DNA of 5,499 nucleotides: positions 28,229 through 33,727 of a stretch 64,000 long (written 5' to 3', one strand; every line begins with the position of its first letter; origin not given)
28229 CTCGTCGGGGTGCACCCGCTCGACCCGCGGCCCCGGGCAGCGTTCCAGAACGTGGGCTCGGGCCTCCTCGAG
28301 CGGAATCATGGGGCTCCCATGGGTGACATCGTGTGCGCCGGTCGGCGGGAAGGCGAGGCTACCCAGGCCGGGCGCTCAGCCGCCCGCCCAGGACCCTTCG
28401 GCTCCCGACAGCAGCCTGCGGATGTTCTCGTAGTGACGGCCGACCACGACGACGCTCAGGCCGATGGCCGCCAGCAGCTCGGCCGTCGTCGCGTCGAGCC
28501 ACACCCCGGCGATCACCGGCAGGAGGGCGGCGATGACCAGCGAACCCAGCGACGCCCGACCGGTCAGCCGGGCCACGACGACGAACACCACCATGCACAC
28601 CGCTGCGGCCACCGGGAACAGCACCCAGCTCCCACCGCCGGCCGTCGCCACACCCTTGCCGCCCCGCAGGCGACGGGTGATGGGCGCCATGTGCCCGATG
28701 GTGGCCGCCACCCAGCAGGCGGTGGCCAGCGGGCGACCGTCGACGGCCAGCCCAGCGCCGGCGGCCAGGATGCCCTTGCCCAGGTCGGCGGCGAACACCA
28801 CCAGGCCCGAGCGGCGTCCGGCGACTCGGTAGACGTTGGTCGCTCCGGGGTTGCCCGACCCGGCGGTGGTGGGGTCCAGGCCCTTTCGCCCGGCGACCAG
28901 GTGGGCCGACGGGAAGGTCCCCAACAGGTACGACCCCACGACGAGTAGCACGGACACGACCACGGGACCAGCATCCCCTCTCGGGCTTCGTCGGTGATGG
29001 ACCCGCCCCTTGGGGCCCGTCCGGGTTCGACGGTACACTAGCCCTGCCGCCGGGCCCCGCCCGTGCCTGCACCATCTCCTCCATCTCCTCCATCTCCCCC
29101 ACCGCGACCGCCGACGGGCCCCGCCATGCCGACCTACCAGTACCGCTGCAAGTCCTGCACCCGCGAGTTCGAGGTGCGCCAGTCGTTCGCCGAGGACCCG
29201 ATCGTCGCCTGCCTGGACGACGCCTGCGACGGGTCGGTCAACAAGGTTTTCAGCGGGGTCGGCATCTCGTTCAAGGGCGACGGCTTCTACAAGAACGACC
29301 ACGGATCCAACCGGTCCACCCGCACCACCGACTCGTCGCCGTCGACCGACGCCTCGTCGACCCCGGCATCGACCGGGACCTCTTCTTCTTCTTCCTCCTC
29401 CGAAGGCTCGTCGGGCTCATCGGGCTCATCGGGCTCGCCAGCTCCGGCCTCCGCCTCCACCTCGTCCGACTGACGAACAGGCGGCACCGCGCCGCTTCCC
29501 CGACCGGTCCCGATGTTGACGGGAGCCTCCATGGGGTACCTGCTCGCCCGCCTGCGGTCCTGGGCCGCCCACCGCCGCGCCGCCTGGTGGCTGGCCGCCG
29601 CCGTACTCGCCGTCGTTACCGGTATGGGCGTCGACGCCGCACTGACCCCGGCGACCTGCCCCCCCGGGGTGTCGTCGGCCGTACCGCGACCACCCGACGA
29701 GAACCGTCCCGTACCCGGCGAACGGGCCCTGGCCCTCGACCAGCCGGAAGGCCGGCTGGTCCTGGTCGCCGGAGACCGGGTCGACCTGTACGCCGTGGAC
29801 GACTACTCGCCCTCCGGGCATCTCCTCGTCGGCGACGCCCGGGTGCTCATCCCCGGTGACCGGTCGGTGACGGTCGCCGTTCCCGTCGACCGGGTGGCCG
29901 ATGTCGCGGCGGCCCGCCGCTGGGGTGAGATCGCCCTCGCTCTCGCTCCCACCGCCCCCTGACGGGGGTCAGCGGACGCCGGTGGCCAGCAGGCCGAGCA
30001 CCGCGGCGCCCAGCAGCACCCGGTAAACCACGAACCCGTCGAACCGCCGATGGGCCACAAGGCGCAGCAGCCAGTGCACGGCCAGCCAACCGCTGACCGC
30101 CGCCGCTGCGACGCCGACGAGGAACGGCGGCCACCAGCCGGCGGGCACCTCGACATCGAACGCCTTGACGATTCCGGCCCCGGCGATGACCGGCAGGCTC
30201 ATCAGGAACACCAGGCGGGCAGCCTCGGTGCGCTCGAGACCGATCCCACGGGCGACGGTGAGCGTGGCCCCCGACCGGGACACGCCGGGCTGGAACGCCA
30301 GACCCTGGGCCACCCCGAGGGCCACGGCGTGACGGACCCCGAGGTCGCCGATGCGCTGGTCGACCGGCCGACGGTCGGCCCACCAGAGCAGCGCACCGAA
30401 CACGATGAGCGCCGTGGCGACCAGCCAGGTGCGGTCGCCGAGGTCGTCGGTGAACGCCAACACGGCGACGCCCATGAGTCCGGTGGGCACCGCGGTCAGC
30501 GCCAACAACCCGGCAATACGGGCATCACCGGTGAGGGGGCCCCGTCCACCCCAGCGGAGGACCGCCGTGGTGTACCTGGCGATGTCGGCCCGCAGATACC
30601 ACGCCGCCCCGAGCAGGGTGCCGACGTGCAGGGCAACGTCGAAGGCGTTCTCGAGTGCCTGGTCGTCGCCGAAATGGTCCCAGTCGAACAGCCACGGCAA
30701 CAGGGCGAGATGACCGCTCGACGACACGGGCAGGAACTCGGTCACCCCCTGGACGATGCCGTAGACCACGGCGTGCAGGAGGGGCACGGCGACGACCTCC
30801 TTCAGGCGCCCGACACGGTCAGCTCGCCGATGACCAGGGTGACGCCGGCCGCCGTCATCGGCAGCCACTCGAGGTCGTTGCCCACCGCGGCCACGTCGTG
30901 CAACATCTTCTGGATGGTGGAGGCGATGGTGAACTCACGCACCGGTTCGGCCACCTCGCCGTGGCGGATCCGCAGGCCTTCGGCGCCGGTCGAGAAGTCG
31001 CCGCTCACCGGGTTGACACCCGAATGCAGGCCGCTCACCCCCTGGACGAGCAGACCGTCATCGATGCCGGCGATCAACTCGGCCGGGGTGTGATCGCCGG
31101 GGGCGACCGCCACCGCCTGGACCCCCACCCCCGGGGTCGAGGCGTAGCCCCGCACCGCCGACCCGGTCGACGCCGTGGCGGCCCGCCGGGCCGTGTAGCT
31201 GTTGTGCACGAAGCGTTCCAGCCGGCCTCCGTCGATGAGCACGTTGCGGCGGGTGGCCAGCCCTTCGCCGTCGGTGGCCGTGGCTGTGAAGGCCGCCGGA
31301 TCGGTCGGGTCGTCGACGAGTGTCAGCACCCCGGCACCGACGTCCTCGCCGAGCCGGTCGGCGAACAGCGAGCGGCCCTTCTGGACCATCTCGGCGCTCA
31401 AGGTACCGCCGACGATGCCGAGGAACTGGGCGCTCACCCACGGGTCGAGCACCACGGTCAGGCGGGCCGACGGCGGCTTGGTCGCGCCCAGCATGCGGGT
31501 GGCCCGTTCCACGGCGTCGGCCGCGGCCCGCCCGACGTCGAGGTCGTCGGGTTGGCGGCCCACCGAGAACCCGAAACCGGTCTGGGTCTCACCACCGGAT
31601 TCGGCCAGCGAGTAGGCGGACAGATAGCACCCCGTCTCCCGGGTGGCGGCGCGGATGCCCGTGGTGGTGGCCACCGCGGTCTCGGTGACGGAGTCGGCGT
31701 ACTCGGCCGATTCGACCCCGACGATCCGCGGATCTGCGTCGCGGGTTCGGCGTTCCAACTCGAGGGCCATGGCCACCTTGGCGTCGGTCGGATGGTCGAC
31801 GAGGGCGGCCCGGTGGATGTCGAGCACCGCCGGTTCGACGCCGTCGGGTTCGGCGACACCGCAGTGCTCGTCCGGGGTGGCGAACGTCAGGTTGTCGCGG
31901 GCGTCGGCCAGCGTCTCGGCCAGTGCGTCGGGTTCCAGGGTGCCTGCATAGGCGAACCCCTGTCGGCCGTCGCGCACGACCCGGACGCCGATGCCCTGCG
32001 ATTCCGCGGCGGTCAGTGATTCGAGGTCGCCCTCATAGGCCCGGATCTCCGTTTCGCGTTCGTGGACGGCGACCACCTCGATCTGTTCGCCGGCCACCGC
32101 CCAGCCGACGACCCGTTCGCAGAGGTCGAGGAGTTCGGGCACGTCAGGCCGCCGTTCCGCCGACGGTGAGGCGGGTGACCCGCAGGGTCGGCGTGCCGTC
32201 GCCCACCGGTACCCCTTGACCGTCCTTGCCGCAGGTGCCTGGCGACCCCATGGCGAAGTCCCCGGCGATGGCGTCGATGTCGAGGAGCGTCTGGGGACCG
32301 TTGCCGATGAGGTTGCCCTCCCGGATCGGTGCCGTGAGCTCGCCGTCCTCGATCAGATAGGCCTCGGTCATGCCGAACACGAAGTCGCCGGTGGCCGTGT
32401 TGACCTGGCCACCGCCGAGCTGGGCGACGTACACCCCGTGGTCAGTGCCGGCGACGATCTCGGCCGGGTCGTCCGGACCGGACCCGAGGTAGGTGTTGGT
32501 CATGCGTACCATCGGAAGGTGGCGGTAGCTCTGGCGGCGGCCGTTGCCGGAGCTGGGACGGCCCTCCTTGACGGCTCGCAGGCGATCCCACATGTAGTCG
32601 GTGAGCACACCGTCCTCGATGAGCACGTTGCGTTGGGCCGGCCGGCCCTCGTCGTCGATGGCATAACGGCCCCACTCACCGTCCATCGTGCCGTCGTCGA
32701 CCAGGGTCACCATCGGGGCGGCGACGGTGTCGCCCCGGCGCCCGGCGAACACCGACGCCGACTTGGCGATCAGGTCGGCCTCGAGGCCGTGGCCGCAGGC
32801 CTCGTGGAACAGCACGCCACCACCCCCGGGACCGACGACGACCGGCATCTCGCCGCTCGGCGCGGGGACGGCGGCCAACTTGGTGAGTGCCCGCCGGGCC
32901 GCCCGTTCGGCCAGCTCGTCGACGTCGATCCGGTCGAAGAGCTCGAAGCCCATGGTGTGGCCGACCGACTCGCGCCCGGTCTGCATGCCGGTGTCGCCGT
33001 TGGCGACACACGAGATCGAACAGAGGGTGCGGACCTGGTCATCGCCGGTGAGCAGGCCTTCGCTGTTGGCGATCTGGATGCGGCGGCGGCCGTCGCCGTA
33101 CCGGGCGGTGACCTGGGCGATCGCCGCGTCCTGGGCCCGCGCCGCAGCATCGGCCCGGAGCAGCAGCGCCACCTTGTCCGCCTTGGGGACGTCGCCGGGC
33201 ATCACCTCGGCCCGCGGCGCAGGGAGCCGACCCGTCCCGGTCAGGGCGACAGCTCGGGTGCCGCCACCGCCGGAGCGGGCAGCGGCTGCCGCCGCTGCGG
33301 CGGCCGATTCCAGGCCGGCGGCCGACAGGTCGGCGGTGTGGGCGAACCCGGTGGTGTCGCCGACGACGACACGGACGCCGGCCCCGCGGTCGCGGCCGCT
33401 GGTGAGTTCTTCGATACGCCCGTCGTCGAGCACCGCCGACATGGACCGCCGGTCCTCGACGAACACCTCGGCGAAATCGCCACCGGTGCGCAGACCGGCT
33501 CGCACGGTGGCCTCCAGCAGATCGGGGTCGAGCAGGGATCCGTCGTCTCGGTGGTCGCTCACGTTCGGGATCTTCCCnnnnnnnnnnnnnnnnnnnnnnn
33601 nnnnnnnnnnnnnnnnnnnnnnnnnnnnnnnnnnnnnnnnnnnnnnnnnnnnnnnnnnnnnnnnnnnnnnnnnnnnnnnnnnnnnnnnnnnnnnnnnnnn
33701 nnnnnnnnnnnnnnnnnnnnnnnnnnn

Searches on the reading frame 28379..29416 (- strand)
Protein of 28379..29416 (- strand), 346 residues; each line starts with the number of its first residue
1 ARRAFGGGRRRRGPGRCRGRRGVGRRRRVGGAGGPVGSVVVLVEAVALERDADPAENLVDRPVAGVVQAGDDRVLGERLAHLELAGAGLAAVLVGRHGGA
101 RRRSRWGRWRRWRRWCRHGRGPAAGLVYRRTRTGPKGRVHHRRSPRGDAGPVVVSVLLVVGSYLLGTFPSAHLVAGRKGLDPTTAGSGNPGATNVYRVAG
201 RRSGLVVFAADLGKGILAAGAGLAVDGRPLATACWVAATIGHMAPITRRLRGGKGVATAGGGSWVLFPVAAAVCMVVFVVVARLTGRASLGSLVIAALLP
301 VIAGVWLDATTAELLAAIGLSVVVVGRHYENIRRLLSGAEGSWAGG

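Call 31: search_protein_families(library=pfam, proteins=[window:28379-29416:-], max_evalue=0.00001)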
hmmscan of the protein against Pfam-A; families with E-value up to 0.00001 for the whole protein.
window:28379-29416:- (346 aa): 1 family
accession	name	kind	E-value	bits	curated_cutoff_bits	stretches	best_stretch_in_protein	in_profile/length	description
PF02660.20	G3P_acyltransf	-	9.5e-38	130.3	24.1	1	162-335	2-164/164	Glycerol-3-phosphate acyltransferase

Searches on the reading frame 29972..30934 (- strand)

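Call 31: search_protein_families(library=pfam, proteins=[window:29972-30934:-], max_evalue=0.00001)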
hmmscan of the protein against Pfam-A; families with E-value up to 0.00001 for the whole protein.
window:29972-30934:- (321 aa): 1 family
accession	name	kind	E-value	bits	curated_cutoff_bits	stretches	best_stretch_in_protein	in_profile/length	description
PF02673.24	BacA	-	1.5e-68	231.7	33.4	1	55-310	1-256/257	Bacitracin resistance protein BacA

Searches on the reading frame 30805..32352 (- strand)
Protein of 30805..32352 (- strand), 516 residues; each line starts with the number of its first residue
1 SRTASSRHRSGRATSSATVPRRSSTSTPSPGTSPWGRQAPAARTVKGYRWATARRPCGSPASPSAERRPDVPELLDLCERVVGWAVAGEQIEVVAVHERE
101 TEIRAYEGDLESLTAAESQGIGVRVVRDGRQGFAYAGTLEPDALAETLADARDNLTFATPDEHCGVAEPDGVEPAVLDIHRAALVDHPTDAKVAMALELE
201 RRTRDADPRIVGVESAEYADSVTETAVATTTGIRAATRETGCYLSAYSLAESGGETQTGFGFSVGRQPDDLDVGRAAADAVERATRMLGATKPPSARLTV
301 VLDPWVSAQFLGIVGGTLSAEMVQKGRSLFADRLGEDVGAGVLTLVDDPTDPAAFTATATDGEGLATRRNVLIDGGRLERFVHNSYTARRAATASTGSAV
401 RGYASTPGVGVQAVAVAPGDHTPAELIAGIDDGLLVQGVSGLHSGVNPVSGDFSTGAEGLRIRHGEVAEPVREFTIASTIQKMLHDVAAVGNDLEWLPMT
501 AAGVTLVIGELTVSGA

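Call 32: search_protein_families(library=pfam, proteins=[window:30805-32352:-], max_evalue=0.00001)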
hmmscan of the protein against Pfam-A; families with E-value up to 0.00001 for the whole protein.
window:30805-32352:- (516 aa): 3 families
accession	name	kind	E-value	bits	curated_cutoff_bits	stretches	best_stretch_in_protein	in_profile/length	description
PF19289.4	PmbA_TldD_3rd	-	1.6e-66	224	22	1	296-515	2-220/220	PmbA/TldA metallopeptidase C-terminal domain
PF19290.4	PmbA_TldD_2nd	-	1.1e-16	61.7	20.9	1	186-288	5-109/109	PmbA/TldA metallopeptidase central domain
PF01523.21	PmbA_TldD_1st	-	1.1e-13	51.5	20.9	1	92-154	2-64/65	PmbA/TldA metallopeptidase domain 1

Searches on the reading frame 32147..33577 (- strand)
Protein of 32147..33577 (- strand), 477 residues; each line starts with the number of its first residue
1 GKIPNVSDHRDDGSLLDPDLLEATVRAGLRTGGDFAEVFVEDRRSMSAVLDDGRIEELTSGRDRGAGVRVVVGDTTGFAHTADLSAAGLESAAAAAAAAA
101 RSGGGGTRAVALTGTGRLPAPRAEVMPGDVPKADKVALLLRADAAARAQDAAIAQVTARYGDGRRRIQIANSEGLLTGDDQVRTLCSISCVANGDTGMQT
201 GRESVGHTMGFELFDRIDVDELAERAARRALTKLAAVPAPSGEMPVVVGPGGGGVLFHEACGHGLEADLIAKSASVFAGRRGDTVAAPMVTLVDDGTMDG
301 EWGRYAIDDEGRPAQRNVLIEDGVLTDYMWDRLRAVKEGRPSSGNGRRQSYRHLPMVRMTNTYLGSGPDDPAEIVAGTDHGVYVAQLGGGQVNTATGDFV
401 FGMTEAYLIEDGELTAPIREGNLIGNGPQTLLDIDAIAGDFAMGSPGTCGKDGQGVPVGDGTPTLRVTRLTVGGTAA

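Call 32: search_protein_families(library=pfam, proteins=[window:32147-33577:-], max_evalue=0.00001)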
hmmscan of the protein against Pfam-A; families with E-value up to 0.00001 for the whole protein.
window:32147-33577:- (477 aa): 3 families
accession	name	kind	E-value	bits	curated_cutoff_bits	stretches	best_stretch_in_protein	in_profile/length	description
PF19289.4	PmbA_TldD_3rd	-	5.2e-65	219.1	22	1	241-474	1-220/220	PmbA/TldA metallopeptidase C-terminal domain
PF19290.4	PmbA_TldD_2nd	-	7.5e-23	81.5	20.9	1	127-234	3-109/109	PmbA/TldA metallopeptidase central domain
PF01523.21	PmbA_TldD_1st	-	5.7e-18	65.3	20.9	1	36-100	1-65/65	PmbA/TldA metallopeptidase domain 1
